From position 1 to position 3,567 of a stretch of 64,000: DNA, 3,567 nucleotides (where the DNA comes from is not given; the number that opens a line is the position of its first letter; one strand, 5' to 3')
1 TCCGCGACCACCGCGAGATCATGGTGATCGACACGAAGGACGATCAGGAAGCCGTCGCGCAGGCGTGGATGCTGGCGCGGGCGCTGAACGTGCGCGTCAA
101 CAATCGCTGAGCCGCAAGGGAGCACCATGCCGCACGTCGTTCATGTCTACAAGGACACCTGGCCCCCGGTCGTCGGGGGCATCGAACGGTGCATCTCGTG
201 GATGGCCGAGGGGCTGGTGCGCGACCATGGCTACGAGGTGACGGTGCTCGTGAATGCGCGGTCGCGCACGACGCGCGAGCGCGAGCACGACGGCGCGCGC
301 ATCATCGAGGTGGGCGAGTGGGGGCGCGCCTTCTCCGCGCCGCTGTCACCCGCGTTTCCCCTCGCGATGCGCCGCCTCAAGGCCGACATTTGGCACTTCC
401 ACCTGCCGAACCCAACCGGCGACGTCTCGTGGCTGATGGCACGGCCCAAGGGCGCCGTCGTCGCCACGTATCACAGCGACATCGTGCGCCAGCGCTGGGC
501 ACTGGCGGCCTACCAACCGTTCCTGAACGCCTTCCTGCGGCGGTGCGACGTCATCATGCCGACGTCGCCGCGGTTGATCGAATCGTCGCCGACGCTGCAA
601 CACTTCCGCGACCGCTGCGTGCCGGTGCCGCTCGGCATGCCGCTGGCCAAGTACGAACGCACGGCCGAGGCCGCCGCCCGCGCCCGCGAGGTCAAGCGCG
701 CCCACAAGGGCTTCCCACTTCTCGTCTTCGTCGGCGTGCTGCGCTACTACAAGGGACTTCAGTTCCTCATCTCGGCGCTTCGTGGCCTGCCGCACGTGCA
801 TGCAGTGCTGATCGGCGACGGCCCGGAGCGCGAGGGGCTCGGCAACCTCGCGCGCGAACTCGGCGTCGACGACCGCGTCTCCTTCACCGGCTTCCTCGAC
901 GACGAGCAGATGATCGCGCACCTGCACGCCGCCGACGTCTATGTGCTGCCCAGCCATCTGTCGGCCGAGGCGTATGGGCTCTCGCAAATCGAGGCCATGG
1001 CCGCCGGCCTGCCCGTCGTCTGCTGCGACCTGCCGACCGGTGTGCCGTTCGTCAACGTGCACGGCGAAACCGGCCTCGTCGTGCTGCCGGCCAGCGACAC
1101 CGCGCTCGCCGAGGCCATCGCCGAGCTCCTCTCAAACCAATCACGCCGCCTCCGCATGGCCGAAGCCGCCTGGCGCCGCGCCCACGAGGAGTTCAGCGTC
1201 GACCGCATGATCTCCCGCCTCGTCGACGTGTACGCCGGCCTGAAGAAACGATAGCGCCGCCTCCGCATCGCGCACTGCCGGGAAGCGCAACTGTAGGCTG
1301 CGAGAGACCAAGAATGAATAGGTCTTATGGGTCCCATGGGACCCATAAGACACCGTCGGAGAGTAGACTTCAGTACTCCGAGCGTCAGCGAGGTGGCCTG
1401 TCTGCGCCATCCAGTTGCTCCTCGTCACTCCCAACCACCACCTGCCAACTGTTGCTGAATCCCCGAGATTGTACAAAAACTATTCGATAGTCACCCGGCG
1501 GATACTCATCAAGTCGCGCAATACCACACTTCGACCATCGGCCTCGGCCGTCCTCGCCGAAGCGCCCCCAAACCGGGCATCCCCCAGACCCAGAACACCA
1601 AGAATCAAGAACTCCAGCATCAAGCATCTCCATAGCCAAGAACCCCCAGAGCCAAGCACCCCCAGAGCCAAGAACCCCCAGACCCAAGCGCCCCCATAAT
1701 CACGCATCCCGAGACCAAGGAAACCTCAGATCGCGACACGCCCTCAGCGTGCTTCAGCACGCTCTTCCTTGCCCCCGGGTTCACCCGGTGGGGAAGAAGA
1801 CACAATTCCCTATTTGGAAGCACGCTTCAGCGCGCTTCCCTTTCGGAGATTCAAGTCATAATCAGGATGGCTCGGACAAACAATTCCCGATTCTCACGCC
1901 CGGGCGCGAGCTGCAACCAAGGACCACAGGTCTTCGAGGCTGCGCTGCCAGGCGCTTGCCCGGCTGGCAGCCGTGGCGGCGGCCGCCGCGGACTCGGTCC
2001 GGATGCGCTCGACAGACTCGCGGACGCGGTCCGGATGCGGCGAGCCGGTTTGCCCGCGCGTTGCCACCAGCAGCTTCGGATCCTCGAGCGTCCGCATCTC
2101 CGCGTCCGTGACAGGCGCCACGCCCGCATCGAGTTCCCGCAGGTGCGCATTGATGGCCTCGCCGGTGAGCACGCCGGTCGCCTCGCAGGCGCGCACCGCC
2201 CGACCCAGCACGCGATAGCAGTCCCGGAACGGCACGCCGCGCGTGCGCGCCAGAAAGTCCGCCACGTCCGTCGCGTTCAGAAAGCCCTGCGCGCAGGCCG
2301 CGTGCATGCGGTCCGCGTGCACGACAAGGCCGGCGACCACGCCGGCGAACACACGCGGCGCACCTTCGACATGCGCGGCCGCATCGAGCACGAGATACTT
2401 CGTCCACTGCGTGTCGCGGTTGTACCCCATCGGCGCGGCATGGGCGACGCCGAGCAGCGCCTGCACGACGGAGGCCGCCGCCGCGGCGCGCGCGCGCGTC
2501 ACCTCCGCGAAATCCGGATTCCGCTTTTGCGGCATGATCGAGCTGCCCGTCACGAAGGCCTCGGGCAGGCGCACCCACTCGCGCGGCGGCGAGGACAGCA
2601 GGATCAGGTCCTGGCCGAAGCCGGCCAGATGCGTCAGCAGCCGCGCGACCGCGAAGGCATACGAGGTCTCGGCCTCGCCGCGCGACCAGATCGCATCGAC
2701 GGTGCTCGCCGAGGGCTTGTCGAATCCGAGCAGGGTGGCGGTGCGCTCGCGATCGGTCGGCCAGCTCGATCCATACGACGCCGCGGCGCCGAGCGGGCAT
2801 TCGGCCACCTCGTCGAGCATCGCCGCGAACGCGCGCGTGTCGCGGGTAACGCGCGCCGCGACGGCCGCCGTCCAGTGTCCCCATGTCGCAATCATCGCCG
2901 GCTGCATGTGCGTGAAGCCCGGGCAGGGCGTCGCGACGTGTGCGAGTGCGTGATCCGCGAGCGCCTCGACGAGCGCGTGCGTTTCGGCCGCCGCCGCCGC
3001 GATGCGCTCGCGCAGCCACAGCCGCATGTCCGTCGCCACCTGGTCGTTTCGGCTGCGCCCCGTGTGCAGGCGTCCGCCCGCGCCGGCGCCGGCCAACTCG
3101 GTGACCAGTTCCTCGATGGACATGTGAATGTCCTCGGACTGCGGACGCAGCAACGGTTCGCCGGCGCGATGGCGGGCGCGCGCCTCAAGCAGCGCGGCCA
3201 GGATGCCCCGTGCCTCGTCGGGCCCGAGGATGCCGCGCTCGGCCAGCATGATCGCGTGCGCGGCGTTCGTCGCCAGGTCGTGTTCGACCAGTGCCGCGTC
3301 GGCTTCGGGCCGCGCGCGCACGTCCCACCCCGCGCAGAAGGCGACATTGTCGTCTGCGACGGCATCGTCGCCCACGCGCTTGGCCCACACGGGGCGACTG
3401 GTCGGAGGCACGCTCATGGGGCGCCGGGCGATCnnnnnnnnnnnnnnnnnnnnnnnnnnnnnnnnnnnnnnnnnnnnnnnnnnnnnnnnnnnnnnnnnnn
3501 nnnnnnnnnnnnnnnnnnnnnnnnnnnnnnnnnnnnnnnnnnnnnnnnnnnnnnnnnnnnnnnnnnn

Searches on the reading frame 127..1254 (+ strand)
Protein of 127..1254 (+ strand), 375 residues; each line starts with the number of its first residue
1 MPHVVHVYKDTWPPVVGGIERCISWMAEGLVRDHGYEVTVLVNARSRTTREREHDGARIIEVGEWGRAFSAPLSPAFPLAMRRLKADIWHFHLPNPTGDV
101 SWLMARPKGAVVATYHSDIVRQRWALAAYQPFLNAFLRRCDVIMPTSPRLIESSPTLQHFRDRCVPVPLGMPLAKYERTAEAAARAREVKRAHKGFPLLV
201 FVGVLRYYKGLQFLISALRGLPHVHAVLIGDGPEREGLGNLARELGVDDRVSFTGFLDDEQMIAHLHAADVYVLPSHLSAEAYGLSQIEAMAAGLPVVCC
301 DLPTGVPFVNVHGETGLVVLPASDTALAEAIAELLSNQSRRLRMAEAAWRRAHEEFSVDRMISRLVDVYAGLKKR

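Call 43: search_protein_families(library=pfam, proteins=[window:127-1254:+], max_evalue=0.00001)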
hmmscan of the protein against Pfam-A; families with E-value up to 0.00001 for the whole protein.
window:127-1254:+ (375 aa): 6 families
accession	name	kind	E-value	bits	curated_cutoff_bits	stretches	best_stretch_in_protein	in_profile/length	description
PF00534.26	Glycos_transf_1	-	6.8e-40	136.8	26.4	1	187-348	6-169/172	Glycosyl transferases group 1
PF13692.12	Glyco_trans_1_4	-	6.3e-32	111.2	27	1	197-337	2-142/142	Glycosyl transferases group 1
PF13439.12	Glyco_transf_4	-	1.3e-16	61.5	28.5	1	16-168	1-163/170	Glycosyltransferase Family 4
PF13579.12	Glyco_trans_4_4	-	3.2e-15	57.3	29.7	1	17-170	1-158/158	Glycosyl transferase 4-like domain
PF20706.3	GT4-conflict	-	3.9e-09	36.4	26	1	249-301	261-312/385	Family 4 Glycosyltransferase in conflict systems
PF13524.12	Glyco_trans_1_2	-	5e-08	33.5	25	1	212-366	3-143/144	Glycosyl transferase-like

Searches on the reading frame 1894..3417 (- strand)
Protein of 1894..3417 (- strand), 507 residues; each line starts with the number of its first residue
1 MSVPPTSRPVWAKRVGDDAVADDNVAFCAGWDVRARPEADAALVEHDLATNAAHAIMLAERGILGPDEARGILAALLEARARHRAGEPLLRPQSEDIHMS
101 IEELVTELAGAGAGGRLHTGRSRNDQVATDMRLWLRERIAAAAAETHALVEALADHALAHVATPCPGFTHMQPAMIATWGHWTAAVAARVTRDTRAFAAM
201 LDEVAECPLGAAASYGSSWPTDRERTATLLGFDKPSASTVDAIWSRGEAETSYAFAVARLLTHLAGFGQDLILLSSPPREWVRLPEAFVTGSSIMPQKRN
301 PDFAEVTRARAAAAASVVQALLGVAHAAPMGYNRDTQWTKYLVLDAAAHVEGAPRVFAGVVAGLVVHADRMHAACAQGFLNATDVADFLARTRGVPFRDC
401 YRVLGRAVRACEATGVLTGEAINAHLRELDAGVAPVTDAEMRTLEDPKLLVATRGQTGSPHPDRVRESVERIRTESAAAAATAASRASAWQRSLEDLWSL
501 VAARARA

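Call 43: search_protein_families(library=pfam, proteins=[window:1894-3417:-], max_evalue=0.00001)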
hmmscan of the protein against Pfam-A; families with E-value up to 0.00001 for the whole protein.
window:1894-3417:- (507 aa): 2 families
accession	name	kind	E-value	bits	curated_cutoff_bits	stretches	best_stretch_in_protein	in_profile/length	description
PF00206.25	Lyase_1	-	4.2e-46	158.2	27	1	48-312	29-308/312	Lyase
PF14698.11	ASL_C2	-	5.8e-13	49.5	27.3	1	379-430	1-51/69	Argininosuccinate lyase C-terminal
